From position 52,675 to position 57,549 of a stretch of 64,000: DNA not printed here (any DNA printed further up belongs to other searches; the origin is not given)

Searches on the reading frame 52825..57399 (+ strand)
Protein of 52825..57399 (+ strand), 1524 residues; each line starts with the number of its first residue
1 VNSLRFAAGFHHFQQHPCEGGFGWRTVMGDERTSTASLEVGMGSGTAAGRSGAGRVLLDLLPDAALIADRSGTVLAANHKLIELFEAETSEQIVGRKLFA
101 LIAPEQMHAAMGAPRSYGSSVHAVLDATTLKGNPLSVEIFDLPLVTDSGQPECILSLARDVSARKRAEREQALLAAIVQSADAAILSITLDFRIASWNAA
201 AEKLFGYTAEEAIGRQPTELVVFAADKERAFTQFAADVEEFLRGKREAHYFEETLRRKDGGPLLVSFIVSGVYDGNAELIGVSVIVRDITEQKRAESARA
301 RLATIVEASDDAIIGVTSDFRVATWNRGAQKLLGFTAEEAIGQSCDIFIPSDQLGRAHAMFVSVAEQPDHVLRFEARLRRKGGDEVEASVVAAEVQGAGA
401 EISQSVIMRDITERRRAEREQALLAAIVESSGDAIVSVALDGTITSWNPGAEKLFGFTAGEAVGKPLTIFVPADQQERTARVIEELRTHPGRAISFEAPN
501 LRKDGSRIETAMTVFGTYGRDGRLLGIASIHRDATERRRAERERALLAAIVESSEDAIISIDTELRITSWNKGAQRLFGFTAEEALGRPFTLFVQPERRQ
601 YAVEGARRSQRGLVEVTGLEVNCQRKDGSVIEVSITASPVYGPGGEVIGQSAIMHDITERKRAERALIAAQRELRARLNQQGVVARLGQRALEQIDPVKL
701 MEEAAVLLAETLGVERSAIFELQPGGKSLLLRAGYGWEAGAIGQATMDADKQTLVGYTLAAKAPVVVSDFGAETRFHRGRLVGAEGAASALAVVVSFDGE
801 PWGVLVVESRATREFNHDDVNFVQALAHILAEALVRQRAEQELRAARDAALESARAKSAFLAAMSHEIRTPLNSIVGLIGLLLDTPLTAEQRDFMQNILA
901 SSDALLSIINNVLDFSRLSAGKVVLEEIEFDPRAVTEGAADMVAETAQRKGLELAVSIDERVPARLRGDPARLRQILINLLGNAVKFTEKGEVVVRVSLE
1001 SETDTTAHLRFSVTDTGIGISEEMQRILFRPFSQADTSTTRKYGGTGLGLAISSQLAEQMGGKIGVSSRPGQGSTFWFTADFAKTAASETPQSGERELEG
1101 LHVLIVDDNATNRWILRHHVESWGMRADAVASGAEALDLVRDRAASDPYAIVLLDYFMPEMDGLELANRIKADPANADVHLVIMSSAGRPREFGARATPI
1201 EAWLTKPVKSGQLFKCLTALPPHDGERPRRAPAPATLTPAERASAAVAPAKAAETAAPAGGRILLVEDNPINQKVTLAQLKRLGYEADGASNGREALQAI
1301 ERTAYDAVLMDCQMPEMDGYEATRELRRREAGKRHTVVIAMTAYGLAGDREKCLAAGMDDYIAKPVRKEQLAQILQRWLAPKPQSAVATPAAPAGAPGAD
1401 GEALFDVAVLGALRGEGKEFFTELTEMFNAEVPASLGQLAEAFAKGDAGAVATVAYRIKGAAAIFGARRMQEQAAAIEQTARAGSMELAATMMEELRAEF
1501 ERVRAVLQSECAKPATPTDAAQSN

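Call 68: search_protein_families(library=pfam, proteins=[window:52825-57399:+], max_evalue=1)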
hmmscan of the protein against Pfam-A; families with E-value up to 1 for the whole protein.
window:52825-57399:+ (1524 aa): 20 families
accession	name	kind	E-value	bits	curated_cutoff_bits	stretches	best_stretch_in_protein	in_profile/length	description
PF00989.32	PAS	-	5.5e-78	258.8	22.6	5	547-657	3-113/113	PAS fold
PF13426.13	PAS_9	-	2.6e-74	246.5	27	5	556-659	2-103/103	PAS domain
PF08448.16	PAS_4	-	5.1e-56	188.1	23.1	5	551-662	1-110/110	PAS fold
PF00072.30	Response_reg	-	2.2e-44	150.6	30.2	2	1263-1375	1-110/111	Response regulator receiver domain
PF02518.31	HATPase_c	-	7.2e-32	110.6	26.4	1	968-1082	1-109/111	Histidine kinase-, DNA gyrase B-, and HSP90-like ATPase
PF13188.13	PAS_8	-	1.3e-30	104.7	21.8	5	546-593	2-49/65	PAS domain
PF08447.18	PAS_3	-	9.6e-27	93.5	25.6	4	568-648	2-83/89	PAS fold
PF00512.31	HisKA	-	2.9e-20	72.5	26.9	1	856-921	1-66/66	His Kinase A (phospho-acceptor) domain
PF01590.32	GAF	-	3.2e-18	67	22.4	1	697-834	2-133/133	GAF domain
PF12860.13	PAS_7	-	1.7e-13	51.1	27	2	554-665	4-115/115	PAS fold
PF24820.1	Diguanyl_cycl_sensor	-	3.4e-13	49.9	28.1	3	551-638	2-94/109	Diguanylate cyclase-like sensor domain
PF01627.28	Hpt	-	1.2e-12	48.4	24.6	1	1423-1505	1-83/84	Hpt domain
PF13492.12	GAF_3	-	7.9e-12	46.2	27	1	699-834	4-127/129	GAF domain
PF13185.12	GAF_2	-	7.9e-11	42.8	28.6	1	699-834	6-135/136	GAF domain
PF13596.12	PAS_10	-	5.3e-09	37.1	22.1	2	549-657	3-105/106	PAS domain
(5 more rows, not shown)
